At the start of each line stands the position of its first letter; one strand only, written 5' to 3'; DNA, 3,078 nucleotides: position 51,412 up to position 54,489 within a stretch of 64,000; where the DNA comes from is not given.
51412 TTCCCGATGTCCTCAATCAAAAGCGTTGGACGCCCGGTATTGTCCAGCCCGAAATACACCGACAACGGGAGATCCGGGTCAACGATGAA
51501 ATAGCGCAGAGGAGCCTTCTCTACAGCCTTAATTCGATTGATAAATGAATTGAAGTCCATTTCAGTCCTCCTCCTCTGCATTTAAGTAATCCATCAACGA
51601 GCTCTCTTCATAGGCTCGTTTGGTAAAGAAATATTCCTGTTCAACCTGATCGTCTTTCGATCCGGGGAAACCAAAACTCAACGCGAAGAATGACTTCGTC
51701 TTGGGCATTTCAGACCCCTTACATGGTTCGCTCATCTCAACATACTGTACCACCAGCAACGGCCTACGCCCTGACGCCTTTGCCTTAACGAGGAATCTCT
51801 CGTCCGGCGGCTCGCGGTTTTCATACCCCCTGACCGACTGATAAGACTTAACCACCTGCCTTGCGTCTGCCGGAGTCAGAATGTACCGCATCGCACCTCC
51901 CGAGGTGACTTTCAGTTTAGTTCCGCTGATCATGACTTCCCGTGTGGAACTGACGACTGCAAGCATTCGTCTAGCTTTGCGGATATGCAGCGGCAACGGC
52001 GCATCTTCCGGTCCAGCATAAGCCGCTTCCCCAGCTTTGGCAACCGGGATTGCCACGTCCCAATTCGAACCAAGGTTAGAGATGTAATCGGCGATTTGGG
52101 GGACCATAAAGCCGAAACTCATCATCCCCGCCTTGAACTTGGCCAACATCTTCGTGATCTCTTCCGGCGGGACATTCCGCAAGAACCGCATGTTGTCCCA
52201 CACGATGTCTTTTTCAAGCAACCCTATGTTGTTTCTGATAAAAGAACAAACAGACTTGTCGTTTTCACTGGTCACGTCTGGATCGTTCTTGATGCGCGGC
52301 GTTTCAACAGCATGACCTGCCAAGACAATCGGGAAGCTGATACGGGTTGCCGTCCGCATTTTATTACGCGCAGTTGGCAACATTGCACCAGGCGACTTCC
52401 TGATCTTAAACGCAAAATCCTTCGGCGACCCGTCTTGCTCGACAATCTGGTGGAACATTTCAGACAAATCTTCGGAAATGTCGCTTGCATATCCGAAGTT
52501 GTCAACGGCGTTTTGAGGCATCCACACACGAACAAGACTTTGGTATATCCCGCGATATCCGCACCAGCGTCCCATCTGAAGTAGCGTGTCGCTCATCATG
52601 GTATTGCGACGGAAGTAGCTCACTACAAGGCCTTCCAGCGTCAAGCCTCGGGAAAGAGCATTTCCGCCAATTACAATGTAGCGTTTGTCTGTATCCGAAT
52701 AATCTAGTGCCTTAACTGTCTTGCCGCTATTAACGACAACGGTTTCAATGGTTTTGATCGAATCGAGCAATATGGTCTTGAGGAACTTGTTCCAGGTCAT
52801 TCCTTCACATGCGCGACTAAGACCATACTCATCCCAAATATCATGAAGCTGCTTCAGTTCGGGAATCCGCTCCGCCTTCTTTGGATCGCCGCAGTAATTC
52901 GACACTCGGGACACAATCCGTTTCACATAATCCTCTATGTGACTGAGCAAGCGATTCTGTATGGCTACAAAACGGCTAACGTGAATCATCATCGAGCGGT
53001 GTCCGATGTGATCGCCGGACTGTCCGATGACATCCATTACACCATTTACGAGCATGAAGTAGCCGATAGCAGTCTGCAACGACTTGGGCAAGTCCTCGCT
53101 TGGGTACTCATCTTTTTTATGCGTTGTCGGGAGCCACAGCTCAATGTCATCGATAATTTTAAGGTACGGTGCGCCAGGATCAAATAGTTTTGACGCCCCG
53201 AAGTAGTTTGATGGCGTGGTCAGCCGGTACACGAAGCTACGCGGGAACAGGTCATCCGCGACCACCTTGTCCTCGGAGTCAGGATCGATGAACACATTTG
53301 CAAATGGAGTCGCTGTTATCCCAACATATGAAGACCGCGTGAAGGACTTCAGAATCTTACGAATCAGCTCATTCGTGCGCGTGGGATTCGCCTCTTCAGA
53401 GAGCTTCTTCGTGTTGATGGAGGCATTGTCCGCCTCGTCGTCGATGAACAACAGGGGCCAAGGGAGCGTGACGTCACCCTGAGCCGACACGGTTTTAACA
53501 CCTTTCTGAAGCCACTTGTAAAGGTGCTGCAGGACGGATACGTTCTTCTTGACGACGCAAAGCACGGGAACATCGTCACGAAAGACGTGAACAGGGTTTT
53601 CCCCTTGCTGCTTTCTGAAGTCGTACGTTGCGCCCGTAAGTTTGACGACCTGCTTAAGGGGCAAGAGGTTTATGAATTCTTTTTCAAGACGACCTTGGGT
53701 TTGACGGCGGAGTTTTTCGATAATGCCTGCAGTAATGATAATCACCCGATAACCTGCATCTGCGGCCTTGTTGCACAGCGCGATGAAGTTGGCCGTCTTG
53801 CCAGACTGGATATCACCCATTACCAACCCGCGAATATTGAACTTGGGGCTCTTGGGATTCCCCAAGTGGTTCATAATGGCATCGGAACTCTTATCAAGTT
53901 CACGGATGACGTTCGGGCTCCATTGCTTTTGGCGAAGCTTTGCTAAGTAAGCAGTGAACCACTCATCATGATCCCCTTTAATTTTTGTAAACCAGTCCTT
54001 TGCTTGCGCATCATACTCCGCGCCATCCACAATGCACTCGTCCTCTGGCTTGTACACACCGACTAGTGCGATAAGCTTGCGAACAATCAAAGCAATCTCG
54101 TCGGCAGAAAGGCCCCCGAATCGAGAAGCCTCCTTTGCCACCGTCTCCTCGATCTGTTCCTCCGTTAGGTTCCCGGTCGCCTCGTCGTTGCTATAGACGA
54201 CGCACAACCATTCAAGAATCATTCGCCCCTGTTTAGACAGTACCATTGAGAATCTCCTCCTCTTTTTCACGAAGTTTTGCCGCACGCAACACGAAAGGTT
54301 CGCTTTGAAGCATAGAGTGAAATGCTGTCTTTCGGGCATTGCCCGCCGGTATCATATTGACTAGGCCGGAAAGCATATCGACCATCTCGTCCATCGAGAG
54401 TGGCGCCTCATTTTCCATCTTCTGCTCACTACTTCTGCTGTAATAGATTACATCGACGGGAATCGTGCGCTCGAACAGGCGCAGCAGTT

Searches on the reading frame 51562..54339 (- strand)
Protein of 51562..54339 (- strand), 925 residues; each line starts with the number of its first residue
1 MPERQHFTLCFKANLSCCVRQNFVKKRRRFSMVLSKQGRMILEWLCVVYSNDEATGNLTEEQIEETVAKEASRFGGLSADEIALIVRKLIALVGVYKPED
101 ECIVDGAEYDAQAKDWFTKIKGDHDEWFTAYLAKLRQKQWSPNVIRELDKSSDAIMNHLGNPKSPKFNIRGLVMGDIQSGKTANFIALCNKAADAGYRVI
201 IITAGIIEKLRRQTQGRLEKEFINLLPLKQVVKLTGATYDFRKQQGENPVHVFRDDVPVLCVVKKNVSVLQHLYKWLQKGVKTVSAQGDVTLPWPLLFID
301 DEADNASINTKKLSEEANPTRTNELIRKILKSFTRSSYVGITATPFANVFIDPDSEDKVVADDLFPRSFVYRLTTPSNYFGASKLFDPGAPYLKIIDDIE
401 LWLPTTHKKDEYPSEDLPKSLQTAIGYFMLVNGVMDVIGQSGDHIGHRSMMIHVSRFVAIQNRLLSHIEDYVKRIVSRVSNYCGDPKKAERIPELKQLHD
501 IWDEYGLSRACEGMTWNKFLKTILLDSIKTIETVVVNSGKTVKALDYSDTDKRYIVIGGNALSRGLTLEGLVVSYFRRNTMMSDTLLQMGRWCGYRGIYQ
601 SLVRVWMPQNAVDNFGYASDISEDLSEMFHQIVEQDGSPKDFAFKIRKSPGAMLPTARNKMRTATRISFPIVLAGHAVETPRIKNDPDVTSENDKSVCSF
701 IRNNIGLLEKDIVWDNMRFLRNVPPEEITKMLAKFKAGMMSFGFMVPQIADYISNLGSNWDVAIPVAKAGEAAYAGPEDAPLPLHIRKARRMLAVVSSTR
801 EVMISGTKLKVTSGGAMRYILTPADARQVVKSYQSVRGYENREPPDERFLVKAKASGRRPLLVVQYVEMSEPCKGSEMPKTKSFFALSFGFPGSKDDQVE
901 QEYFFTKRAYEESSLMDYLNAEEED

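Call 63: search_protein_families(library=pfam, proteins=[window:51562-54339:-], max_evalue=0.00001)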
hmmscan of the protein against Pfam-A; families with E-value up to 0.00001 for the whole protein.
window:51562-54339:- (925 aa): 1 family
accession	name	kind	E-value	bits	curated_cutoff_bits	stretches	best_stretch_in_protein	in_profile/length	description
PF10593.14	Z1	-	2.4e-61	207.7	25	1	420-650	1-225/228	Z1 domain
